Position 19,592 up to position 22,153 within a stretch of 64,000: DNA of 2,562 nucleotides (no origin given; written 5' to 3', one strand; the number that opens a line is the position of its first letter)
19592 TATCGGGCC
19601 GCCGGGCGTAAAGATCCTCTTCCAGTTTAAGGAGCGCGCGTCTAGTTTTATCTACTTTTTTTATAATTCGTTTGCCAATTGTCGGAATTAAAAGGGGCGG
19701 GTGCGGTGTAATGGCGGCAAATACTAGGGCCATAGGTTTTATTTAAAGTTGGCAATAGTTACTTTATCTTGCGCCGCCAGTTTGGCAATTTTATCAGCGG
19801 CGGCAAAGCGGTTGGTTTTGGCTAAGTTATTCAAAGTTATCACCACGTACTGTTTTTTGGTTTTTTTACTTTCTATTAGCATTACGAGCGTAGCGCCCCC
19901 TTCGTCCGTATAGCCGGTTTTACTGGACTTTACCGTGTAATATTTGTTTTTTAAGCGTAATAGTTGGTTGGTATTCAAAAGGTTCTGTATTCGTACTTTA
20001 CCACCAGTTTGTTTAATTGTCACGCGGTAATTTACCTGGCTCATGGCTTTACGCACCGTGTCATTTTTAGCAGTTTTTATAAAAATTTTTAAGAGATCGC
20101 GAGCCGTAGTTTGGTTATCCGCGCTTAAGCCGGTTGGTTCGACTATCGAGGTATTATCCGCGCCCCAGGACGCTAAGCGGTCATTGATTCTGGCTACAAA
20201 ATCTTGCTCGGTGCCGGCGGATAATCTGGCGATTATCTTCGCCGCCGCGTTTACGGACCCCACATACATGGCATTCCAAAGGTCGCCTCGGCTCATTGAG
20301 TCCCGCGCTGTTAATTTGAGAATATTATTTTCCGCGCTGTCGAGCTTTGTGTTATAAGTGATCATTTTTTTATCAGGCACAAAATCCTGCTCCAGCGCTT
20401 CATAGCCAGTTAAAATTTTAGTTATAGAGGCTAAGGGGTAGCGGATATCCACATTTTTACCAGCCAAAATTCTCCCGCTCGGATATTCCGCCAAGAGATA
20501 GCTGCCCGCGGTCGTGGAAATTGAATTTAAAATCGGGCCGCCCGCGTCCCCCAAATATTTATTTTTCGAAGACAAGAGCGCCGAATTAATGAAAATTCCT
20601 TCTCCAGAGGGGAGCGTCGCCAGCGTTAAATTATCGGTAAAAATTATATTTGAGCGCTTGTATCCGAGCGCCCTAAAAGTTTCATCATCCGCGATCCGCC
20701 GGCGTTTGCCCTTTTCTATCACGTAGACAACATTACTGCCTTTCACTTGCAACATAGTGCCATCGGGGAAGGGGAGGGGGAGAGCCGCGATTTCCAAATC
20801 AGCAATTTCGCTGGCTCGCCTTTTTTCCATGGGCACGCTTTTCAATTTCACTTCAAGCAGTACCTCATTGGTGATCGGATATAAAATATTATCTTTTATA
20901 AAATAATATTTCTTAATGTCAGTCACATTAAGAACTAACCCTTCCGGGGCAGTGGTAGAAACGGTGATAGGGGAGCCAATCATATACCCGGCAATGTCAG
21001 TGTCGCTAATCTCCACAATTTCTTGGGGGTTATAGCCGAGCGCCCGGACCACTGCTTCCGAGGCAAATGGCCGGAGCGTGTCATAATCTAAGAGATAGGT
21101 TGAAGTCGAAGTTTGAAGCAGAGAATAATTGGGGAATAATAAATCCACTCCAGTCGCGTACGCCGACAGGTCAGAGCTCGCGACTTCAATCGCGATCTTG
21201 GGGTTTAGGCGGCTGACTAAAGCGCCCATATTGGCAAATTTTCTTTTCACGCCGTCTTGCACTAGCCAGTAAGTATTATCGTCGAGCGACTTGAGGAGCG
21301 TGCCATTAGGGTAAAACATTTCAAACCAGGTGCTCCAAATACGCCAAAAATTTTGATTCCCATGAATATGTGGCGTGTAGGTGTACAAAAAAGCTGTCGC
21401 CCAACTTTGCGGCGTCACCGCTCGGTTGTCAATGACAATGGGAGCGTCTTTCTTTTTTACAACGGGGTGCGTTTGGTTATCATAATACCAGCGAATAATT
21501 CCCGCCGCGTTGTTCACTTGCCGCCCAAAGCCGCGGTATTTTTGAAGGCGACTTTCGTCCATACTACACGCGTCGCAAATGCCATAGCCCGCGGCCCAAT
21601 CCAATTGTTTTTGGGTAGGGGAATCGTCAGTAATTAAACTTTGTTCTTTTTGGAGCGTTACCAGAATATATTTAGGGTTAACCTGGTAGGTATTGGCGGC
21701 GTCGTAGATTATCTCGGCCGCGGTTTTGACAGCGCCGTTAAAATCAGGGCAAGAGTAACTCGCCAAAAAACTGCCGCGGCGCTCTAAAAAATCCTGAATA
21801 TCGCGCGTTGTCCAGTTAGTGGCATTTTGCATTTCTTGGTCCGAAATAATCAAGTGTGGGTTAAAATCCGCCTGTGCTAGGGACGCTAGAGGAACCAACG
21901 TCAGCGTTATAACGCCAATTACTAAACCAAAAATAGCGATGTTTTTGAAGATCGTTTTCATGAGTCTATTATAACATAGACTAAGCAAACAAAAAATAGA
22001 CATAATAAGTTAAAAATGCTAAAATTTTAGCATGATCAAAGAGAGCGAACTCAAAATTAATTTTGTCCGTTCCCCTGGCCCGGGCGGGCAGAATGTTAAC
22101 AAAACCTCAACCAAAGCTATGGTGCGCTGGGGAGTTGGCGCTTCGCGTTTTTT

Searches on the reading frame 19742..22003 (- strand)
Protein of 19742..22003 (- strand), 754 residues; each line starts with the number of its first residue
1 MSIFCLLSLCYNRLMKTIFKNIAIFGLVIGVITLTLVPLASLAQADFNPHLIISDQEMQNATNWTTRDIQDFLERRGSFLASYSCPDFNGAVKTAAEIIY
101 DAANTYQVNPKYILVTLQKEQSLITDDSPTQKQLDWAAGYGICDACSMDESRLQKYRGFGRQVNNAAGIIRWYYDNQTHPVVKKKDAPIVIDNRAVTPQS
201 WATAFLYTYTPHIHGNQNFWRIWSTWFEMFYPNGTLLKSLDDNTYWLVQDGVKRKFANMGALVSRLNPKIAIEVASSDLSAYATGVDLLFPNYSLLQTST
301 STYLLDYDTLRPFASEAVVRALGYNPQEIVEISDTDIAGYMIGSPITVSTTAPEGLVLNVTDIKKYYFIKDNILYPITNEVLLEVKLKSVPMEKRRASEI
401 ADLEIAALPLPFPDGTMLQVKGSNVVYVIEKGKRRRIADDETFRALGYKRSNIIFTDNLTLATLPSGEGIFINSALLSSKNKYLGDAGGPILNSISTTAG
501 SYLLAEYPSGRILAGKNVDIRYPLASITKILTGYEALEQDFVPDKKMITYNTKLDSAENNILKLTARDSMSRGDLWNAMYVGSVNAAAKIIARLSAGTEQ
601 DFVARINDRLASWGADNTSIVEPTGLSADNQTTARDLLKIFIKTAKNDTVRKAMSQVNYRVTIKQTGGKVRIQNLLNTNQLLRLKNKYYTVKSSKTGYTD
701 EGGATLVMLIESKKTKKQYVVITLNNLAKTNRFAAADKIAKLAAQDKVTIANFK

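Call 92: search_protein_families(library=pfam, proteins=[window:19742-22003:-], max_evalue=0.00001)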
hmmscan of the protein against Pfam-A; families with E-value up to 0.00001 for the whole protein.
window:19742-22003:- (754 aa): 1 family
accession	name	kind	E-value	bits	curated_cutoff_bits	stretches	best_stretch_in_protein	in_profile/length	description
PF00768.25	Peptidase_S11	-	7.2e-35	121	27.6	1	496-722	9-235/239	D-alanyl-D-alanine carboxypeptidase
